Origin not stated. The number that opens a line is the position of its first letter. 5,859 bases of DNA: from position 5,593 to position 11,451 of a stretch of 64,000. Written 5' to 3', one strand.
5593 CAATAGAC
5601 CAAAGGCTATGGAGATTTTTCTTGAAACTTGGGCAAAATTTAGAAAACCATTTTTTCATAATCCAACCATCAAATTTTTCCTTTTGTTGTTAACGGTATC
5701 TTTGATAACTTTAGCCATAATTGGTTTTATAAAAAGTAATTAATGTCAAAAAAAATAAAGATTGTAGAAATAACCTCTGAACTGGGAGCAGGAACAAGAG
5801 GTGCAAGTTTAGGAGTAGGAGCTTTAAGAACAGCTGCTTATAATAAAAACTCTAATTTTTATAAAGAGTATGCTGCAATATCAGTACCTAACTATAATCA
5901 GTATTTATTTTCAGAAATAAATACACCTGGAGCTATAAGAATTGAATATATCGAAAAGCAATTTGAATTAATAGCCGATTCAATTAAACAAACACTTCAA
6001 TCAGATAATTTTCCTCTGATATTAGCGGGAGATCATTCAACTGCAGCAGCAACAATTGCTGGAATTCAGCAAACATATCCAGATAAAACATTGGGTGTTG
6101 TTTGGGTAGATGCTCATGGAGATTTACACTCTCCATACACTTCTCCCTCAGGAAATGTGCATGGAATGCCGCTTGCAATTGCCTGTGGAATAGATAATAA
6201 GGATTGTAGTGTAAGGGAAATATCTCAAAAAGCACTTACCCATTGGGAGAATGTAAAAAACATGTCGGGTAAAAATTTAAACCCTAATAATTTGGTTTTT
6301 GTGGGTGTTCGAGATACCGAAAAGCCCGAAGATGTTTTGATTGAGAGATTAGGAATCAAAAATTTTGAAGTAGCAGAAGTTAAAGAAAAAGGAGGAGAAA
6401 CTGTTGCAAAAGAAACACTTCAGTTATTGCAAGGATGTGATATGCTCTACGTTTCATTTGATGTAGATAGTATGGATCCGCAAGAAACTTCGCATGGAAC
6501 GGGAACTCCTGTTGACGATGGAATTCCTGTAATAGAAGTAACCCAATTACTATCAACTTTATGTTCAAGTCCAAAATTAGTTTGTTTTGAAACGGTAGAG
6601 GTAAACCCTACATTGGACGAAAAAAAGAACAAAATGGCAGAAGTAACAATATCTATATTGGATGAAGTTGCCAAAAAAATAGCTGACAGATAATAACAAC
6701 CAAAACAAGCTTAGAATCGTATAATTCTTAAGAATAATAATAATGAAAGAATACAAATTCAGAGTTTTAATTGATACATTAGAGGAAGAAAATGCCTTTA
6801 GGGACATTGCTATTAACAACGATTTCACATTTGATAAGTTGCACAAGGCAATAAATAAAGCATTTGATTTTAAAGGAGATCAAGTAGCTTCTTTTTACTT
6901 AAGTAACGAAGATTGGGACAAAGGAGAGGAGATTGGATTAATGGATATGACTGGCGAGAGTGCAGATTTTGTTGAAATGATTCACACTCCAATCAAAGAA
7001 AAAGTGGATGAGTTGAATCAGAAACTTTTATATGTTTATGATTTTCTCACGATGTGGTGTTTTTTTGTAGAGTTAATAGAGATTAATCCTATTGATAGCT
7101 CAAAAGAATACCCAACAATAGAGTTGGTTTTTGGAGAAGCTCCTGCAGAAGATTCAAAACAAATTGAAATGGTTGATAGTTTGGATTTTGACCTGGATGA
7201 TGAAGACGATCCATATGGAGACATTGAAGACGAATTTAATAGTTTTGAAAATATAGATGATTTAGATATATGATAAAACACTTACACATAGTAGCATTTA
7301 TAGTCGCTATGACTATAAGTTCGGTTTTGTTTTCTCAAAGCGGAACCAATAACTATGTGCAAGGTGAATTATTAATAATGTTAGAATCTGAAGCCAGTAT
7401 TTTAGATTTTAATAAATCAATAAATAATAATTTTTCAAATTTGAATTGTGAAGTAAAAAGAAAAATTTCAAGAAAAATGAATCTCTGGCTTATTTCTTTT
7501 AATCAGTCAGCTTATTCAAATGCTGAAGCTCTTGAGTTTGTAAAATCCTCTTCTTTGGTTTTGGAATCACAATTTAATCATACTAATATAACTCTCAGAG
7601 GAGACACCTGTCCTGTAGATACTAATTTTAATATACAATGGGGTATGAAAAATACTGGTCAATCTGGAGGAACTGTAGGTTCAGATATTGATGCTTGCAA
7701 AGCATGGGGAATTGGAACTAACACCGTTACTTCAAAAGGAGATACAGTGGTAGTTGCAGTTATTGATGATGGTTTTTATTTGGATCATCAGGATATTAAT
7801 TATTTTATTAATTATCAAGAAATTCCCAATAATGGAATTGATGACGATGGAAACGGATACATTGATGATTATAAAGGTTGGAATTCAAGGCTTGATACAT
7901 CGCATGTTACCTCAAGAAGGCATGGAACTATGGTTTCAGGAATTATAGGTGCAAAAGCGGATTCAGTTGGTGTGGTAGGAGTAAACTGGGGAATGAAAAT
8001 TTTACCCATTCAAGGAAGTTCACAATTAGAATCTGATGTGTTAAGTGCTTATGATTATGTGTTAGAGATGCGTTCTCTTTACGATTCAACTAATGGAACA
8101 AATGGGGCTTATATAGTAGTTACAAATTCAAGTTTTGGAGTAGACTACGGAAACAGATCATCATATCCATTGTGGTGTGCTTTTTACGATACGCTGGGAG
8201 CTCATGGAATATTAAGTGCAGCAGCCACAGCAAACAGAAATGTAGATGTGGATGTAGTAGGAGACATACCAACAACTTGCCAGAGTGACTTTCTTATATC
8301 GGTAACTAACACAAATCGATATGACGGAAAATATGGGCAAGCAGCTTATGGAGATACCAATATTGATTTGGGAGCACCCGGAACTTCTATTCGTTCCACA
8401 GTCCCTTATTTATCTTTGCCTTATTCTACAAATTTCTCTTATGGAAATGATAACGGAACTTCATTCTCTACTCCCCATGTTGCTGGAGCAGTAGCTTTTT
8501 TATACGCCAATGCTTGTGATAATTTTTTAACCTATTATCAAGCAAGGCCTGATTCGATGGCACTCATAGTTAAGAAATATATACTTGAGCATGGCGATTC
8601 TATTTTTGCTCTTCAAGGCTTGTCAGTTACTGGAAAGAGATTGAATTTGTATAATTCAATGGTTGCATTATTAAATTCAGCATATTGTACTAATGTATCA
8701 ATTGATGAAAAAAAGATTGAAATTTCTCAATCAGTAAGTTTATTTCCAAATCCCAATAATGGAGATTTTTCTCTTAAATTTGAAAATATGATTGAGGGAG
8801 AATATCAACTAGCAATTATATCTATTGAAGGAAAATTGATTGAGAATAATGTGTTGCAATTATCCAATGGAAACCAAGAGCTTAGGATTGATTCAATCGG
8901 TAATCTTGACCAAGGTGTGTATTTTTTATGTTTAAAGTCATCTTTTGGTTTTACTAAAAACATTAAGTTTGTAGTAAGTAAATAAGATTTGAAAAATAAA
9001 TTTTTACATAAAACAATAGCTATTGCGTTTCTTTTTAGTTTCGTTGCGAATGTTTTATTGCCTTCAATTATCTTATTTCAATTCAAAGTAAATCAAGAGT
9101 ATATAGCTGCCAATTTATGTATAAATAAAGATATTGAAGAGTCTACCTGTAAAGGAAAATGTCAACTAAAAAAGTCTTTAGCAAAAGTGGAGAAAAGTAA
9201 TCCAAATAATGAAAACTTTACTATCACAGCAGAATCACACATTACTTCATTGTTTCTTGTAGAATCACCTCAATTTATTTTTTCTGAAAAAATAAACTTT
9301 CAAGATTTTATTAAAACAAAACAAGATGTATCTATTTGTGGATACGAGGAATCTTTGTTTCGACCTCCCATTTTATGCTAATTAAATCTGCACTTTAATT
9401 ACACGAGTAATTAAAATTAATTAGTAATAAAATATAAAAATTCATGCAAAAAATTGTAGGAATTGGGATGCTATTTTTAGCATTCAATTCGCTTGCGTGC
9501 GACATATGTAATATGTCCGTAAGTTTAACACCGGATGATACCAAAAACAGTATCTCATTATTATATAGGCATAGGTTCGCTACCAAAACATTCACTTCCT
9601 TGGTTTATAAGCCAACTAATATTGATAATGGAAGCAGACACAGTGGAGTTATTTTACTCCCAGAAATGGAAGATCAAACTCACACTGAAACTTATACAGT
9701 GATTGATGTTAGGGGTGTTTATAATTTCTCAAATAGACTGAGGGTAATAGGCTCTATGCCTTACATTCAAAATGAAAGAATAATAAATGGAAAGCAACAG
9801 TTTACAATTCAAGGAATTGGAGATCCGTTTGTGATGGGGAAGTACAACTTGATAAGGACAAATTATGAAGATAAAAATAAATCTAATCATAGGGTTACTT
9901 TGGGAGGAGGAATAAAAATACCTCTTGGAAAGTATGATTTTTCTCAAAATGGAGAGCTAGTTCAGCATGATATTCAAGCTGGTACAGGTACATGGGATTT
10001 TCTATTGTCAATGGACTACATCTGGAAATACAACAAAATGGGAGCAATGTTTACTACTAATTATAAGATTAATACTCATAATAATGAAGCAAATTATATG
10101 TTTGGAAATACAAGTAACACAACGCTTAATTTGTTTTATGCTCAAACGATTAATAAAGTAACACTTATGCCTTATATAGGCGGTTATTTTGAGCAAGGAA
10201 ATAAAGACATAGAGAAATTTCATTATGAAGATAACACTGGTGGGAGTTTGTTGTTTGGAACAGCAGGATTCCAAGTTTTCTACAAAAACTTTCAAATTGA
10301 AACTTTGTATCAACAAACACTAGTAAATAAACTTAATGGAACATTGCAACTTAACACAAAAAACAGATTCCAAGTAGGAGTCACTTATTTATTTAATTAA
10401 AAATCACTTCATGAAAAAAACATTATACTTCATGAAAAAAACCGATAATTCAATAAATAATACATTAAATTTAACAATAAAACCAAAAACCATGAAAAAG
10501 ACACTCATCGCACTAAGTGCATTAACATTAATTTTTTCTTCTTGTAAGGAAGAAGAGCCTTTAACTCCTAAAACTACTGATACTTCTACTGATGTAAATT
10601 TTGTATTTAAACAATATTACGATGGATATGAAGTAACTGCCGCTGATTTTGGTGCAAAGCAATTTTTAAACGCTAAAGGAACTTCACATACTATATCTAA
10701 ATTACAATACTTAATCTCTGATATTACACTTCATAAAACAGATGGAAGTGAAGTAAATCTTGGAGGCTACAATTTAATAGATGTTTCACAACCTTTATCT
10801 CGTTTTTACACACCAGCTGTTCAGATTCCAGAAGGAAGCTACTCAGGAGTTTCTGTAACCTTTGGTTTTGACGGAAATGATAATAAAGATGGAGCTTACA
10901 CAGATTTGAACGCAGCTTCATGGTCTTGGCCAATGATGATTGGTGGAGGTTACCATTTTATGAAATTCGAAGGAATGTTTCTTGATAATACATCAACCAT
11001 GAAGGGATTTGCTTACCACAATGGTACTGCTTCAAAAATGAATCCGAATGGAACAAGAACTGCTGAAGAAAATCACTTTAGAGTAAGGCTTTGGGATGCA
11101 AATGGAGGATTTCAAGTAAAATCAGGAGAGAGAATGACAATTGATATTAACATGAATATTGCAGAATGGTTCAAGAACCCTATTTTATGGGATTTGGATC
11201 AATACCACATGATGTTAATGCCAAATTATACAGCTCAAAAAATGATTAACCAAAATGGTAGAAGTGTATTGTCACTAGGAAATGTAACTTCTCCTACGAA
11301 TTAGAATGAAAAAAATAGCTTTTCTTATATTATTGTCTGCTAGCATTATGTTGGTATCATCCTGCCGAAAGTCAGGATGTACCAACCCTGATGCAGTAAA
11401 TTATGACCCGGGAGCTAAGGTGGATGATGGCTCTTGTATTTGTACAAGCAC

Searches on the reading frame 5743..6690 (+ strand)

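Call 15: search_protein_families(library=pfam, proteins=[window:5743-6690:+], max_evalue=0.001)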
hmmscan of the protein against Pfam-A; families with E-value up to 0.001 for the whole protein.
window:5743-6690:+ (316 aa): 1 family
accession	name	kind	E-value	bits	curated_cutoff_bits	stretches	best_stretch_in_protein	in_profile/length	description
PF00491.26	Arginase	-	2.9e-53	181.6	22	1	5-308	3-276/280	Arginase family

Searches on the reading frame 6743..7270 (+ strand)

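Call 15: search_protein_families(library=pfam, proteins=[window:6743-7270:+], max_evalue=0.001)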
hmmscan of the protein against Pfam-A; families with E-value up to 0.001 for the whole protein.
window:6743-7270:+ (176 aa): 1 family
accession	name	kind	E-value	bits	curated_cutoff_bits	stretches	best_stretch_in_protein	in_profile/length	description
PF07929.16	PRiA4_ORF3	-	1.1e-16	61.5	26.6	1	4-162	3-157/173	Plasmid pRiA4b ORF-3-like protein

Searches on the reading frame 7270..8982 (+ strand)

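Call 15: search_protein_families(library=pfam, proteins=[window:7270-8982:+], max_evalue=0.001)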
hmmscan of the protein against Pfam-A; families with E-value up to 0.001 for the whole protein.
window:7270-8982:+ (571 aa): 2 families
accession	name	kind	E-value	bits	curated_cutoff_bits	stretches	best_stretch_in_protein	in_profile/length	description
PF00082.27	Peptidase_S8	-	1.9e-26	93.5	21.8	1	157-421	1-261/288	Subtilase family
PF18962.6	Por_Secre_tail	-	1.3e-09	38.7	27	1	491-560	1-67/75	Secretion system C-terminal sorting domain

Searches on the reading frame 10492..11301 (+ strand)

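Call 14: search_protein_families(library=pfam, proteins=[window:10492-11301:+], max_evalue=0.01)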
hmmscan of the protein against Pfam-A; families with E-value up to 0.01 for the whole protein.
window:10492-11301:+ (270 aa): 1 family
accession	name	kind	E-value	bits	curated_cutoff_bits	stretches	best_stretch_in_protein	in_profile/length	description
PF20243.3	MbnP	-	8.4e-31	107.8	27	1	33-231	2-179/189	MbnP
